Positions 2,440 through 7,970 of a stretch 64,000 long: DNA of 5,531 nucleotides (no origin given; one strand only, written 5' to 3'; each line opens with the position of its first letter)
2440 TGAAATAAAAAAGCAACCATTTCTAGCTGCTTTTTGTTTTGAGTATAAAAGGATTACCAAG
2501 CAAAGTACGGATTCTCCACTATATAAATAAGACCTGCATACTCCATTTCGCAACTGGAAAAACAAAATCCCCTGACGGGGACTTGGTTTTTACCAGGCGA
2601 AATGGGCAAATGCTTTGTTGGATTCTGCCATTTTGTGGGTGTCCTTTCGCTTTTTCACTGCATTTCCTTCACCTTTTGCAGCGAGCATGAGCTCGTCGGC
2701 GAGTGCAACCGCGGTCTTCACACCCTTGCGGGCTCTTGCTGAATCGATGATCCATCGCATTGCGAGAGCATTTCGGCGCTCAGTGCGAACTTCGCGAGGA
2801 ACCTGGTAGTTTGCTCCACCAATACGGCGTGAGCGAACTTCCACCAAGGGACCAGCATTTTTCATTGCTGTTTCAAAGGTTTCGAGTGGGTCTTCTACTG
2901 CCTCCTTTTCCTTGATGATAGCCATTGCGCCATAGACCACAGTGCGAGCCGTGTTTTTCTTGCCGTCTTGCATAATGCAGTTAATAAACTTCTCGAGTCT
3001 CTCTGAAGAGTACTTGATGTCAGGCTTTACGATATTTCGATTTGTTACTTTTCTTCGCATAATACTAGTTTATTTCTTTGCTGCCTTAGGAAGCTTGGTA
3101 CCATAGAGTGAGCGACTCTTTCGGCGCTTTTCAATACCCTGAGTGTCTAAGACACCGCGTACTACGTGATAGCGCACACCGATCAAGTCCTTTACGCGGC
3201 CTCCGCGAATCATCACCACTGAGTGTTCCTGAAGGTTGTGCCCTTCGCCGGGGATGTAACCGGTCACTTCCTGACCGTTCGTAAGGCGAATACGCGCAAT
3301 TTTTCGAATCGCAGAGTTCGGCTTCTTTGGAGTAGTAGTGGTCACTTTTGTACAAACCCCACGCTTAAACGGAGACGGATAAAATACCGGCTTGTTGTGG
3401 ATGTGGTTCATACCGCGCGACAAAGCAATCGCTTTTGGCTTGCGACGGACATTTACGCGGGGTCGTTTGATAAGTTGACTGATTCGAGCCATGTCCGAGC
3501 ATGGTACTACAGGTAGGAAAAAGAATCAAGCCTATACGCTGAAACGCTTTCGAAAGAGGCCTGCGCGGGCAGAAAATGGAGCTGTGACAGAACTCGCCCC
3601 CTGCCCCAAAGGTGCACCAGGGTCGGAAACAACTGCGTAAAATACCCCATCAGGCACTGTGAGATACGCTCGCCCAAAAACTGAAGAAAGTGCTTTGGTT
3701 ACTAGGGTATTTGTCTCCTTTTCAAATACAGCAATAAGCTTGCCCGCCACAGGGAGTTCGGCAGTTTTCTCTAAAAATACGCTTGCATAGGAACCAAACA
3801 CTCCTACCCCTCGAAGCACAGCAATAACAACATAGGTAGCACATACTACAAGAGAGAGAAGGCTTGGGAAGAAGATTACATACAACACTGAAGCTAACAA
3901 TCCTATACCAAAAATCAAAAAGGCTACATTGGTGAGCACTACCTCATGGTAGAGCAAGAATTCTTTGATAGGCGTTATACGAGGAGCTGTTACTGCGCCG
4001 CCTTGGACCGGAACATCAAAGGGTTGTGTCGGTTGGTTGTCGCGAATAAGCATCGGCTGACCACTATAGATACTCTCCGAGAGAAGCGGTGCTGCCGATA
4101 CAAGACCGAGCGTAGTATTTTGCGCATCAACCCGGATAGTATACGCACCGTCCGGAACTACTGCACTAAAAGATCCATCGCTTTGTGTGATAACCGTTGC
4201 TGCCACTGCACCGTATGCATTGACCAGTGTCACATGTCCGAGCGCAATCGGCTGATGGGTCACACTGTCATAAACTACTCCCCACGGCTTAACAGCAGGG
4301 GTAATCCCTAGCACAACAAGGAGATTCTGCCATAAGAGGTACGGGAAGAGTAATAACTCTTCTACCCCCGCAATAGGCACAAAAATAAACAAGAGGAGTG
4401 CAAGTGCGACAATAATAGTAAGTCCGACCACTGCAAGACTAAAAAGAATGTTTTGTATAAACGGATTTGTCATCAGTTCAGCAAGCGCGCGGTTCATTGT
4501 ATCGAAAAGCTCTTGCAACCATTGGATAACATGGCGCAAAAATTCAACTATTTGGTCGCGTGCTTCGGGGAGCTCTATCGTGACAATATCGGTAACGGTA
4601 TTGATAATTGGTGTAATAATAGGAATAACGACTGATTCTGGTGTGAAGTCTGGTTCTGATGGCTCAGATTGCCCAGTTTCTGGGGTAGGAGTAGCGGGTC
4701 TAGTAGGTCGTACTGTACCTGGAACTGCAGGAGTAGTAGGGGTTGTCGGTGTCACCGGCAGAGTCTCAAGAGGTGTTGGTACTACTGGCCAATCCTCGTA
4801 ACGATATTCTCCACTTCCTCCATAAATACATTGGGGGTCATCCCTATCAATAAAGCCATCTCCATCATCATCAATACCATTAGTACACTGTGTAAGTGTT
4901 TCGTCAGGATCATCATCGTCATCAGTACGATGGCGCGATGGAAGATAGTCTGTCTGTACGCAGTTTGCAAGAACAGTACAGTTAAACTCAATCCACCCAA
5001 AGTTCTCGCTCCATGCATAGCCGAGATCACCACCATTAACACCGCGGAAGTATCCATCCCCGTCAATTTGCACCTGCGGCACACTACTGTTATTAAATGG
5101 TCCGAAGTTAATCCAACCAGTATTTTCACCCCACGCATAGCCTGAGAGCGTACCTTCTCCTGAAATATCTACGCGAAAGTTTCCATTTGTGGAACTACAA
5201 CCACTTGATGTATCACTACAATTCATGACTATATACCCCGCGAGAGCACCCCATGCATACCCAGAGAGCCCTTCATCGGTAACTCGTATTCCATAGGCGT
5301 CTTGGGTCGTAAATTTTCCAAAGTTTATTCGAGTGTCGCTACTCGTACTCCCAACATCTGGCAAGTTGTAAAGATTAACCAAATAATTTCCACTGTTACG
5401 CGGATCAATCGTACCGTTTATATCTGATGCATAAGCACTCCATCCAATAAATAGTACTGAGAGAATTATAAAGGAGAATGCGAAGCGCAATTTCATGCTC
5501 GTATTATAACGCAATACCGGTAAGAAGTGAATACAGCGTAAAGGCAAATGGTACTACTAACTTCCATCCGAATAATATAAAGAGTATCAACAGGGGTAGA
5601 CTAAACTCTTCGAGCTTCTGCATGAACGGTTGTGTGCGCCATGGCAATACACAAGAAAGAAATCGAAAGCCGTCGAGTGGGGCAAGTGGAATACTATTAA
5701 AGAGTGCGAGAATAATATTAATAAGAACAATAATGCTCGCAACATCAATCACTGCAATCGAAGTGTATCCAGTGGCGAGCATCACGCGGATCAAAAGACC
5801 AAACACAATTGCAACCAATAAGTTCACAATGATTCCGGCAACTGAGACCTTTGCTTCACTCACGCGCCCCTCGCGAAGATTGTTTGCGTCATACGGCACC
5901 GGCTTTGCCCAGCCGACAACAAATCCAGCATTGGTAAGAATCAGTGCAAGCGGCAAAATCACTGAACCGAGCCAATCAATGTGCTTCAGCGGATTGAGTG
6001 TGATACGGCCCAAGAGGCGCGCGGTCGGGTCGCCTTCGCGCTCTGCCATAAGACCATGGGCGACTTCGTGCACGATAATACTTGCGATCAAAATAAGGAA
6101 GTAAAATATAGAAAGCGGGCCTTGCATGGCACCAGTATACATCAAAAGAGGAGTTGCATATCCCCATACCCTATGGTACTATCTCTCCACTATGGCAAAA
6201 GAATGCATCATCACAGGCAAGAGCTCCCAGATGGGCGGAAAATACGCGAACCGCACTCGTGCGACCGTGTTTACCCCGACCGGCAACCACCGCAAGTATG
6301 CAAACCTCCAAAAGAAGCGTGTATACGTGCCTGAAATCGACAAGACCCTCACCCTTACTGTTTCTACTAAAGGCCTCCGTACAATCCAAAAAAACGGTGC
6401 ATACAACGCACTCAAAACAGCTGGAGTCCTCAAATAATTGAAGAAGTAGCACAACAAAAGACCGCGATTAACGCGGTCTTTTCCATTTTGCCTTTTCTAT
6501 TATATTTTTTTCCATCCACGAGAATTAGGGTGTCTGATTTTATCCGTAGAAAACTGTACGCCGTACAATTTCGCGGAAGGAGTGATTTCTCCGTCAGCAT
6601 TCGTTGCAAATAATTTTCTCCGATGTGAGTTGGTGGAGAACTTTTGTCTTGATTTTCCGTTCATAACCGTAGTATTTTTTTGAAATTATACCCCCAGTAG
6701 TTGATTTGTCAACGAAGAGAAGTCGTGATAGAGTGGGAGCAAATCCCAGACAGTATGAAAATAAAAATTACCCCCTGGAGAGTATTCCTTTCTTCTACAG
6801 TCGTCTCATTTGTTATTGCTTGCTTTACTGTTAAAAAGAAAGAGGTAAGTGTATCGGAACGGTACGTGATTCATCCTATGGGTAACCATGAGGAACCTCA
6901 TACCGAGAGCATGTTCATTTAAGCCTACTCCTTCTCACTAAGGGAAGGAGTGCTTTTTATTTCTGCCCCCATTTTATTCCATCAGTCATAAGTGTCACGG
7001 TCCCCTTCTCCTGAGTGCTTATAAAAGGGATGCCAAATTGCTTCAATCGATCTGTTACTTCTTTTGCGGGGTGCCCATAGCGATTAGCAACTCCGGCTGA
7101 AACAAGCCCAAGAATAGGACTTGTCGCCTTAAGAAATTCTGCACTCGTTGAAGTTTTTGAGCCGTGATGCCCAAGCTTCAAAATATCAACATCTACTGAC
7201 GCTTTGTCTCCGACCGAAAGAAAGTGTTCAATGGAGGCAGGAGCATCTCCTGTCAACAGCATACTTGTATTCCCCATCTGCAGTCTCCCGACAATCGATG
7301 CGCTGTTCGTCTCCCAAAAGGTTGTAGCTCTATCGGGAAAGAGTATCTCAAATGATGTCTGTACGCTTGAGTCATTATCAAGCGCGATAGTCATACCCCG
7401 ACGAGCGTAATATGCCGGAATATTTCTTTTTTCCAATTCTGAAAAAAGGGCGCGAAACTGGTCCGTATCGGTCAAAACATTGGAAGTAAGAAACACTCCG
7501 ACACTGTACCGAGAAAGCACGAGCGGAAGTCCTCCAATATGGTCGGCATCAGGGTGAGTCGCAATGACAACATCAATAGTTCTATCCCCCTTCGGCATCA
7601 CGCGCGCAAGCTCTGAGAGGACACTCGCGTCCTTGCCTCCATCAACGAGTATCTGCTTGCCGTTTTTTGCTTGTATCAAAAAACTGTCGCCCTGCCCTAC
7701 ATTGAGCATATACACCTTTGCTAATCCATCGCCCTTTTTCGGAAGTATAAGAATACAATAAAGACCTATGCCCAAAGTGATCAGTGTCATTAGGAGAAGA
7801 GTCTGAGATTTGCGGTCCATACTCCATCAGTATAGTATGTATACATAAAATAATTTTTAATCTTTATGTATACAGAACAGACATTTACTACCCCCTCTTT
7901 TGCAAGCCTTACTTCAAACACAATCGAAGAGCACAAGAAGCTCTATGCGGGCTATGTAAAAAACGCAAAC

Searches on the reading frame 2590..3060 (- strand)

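Call 51: search_protein_families(library=pfam, proteins=[window:2590-3060:-], max_evalue=0.001)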
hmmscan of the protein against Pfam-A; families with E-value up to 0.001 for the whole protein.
window:2590-3060:- (156 aa): 1 family
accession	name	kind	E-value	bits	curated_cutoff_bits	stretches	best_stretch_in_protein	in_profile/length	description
PF00177.27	Ribosomal_S7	-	2.7e-55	186.5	24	1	2-149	2-148/148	Ribosomal protein S7p/S5e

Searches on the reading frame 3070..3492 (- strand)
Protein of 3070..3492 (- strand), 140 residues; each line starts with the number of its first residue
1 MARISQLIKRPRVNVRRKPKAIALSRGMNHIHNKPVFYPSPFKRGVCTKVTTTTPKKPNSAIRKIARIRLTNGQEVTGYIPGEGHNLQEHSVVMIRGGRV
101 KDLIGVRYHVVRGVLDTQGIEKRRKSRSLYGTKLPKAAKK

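Call 51: search_protein_families(library=pfam, proteins=[window:3070-3492:-], max_evalue=0.001)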
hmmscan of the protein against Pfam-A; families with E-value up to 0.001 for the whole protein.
window:3070-3492:- (140 aa): 1 family
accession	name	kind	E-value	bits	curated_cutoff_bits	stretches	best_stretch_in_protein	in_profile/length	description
PF00164.32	Ribosom_S12_S23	-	5.4e-35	119.9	22.3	1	35-129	6-104/110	Ribosomal protein S12/S23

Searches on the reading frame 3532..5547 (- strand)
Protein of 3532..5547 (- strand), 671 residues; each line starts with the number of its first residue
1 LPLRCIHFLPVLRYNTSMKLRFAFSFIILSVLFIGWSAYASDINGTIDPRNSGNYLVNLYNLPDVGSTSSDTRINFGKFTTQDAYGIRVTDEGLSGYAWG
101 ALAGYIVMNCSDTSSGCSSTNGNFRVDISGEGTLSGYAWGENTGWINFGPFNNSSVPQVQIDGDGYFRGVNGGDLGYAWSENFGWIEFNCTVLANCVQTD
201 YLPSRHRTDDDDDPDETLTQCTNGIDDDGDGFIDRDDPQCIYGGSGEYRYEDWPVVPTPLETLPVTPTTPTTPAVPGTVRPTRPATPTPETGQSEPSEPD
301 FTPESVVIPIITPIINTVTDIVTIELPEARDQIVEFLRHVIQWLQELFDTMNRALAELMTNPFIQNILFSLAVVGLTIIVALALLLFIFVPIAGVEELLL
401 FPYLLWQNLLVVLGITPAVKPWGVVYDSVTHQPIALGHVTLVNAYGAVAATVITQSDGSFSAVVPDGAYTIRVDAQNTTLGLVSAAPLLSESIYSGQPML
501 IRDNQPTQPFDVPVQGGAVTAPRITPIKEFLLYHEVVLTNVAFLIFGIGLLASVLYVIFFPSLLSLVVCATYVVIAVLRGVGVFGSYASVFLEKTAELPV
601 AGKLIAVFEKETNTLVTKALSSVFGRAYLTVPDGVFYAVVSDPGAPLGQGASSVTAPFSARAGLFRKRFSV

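Call 51: search_protein_families(library=pfam, proteins=[window:3532-5547:-], max_evalue=0.001)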
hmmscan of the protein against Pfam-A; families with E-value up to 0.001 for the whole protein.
window:3532-5547:- (671 aa): 1 family
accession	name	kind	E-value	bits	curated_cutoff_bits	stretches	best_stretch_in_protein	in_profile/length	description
PF13620.12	CarboxypepD_reg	-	1.2e-06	29.1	32.3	1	423-477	4-58/82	Carboxypeptidase regulatory-like domain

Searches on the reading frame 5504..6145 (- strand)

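Call 51: search_protein_families(library=pfam, proteins=[window:5504-6145:-], max_evalue=0.001)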
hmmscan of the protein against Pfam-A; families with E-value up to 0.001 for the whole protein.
window:5504-6145:- (213 aa): 1 family
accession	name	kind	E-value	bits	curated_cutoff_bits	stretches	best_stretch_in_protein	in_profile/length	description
PF02163.28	Peptidase_M50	-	6.3e-14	52.3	27.2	2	130-191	157-219/221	Peptidase family M50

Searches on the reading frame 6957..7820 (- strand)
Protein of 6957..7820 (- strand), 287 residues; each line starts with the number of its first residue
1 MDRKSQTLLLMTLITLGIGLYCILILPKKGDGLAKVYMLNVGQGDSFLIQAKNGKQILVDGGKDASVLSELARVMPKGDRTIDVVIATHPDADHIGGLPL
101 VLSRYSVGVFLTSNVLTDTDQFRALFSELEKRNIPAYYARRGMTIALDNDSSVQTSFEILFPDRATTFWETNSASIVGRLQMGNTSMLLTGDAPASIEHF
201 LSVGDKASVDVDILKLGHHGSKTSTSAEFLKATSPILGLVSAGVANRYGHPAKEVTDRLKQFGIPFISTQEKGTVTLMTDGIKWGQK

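Call 51: search_protein_families(library=pfam, proteins=[window:6957-7820:-], max_evalue=0.001)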
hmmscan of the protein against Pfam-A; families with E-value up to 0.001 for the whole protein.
window:6957-7820:- (287 aa): 4 families
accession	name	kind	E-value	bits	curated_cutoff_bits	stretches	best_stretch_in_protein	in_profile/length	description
PF00753.33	Lactamase_B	-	4.6e-17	63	22.7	1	40-234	2-186/196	Metallo-beta-lactamase superfamily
PF25281.1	MBL_MAP1B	-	3.6e-06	26.6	37.6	1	36-104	23-87/279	MAP1B MBL-like domain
PF12706.13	Lactamase_B_2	-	3.4e-05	24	27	1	56-127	2-78/200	Beta-lactamase superfamily domain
PF16661.11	Lactamase_B_6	-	0.00018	21.4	27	1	54-106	6-60/193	Metallo-beta-lactamase superfamily domain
